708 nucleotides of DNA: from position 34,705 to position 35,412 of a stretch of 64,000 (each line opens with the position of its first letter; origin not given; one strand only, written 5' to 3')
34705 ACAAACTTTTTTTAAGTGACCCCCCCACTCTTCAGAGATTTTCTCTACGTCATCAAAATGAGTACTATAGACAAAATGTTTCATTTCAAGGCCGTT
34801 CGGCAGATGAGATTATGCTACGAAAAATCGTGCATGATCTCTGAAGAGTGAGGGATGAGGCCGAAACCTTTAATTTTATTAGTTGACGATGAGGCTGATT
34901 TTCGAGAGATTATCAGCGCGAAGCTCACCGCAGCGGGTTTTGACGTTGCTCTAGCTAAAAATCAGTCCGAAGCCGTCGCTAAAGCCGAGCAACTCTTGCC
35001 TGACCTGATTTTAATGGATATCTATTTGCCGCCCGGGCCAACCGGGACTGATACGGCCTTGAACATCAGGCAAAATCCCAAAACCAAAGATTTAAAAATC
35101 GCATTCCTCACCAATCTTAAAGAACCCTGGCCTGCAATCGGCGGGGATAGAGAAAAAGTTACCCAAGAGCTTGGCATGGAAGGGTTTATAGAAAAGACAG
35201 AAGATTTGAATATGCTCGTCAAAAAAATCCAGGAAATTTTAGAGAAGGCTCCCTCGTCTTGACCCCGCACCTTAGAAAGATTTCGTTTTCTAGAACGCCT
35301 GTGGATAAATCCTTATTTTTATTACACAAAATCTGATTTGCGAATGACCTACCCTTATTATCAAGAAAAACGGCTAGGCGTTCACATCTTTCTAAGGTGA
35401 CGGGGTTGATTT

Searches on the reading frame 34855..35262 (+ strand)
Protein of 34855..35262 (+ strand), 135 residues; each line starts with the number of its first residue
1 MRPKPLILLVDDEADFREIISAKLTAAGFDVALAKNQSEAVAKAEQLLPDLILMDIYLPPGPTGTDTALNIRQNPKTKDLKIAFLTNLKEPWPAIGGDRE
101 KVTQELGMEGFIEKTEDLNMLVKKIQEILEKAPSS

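Call 73: search_protein_families(library=pfam, proteins=[window:34855-35262:+], max_evalue=0.001)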
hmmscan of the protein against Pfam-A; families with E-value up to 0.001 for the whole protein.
window:34855-35262:+ (135 aa): 1 family
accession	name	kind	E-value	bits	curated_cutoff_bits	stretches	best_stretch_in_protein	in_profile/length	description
PF00072.30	Response_reg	-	1.3e-16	61.1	30.2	1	7-126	1-111/111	Response regulator receiver domain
